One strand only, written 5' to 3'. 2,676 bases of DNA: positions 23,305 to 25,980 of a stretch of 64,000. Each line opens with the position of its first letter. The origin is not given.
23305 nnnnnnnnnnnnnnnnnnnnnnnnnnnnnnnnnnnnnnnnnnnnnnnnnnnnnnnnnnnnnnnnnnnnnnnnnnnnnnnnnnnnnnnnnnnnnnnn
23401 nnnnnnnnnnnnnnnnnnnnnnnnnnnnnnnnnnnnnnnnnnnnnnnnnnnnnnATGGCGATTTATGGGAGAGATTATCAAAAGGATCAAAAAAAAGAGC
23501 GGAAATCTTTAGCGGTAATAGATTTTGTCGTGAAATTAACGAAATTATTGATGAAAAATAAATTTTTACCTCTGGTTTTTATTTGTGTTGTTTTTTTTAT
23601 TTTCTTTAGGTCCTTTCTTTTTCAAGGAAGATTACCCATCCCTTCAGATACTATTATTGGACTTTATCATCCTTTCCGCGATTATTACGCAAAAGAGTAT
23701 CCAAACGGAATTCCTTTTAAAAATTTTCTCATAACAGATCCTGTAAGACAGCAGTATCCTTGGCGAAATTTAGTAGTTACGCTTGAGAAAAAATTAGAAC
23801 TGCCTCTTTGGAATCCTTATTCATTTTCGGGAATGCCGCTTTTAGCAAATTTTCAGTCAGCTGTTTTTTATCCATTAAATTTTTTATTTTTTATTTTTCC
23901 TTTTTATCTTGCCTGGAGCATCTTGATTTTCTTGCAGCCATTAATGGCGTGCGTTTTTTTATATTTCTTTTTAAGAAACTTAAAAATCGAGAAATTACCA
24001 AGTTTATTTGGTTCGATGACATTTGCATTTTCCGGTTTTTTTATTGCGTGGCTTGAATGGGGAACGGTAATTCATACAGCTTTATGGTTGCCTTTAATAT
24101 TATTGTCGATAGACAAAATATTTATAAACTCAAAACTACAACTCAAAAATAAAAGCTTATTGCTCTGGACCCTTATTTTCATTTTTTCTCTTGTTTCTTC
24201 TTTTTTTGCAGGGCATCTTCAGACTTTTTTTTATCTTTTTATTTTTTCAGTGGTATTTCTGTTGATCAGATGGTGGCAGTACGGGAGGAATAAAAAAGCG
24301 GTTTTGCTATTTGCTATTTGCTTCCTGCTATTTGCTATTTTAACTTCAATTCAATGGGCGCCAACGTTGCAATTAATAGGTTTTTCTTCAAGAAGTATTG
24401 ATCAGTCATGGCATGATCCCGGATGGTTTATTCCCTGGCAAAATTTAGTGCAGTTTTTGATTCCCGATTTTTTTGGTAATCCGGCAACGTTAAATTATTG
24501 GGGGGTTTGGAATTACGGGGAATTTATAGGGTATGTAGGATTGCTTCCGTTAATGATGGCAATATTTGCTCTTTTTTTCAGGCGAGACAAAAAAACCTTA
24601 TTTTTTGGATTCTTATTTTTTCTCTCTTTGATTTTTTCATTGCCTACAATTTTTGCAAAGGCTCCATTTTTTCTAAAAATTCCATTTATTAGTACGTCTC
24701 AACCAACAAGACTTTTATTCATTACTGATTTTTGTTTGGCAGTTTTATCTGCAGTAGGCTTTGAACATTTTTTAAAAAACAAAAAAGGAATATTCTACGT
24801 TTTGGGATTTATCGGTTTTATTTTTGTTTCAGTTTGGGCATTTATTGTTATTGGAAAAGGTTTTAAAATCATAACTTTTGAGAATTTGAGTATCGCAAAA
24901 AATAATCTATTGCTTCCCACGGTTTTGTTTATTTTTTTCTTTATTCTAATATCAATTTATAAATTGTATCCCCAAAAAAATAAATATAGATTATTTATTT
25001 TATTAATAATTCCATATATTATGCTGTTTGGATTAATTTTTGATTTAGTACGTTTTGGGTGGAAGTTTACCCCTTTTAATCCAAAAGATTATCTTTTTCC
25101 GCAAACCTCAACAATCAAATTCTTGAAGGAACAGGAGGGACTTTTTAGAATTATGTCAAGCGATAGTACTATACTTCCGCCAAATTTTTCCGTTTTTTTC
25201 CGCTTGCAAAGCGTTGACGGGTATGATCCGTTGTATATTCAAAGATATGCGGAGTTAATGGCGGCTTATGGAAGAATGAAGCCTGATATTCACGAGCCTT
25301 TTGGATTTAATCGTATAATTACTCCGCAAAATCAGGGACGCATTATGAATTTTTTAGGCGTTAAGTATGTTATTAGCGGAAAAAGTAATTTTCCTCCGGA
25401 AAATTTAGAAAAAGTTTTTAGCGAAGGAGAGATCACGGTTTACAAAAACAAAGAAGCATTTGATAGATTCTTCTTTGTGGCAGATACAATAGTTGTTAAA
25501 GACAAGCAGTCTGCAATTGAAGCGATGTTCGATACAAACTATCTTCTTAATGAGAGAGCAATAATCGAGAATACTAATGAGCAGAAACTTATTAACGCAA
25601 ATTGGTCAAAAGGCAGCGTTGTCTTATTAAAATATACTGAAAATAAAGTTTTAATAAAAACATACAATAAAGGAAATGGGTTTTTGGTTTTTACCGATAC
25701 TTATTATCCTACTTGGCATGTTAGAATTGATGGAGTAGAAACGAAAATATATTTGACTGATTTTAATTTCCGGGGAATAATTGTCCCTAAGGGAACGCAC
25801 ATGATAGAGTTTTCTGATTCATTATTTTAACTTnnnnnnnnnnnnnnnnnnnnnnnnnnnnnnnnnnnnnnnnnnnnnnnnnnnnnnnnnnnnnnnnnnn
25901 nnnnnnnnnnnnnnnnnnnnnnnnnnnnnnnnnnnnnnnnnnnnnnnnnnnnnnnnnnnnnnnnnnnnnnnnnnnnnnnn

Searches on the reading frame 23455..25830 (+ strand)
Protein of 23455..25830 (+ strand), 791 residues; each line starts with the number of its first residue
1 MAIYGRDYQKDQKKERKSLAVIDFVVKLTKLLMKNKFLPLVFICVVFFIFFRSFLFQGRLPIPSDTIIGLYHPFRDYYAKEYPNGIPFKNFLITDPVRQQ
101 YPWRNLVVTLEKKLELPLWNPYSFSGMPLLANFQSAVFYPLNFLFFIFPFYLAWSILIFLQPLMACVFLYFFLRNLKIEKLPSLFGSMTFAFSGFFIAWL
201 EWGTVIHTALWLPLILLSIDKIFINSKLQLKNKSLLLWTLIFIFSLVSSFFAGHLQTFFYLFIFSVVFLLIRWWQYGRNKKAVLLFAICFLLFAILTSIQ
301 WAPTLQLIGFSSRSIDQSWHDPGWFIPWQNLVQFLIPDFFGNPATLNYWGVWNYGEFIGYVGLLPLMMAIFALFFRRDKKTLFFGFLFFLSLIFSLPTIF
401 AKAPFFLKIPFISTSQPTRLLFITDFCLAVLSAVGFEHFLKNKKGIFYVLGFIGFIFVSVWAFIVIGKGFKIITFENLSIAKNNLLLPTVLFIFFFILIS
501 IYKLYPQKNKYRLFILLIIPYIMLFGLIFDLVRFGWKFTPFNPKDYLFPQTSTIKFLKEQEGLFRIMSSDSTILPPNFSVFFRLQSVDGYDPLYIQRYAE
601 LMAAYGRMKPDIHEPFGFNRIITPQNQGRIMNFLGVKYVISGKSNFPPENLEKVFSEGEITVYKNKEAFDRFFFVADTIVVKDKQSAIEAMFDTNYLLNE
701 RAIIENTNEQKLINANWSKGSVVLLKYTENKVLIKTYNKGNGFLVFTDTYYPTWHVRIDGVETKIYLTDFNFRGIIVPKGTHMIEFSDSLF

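Call 4: search_protein_families(library=pfam, proteins=[window:23455-25830:+], max_evalue=1)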
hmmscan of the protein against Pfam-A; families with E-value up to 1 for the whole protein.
window:23455-25830:+ (791 aa): 1 family
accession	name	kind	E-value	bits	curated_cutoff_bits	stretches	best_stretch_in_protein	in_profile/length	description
PF09586.16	YfhO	-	4.5e-20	72.1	28.5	2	136-686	74-604/835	Bacterial membrane protein YfhO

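Call 5: search_protein_families(library=ncbifam, proteins=[window:23455-25830:+], max_evalue=1)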
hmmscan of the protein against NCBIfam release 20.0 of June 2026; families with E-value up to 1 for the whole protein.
window:23455-25830:+ (791 aa): 1 family
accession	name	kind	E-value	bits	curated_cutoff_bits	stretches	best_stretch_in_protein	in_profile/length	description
TIGR02759.1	TraD_Ftype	equivalog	0.022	13.5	521.35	1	3-65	74-136/566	type IV conjugative transfer system coupling protein TraD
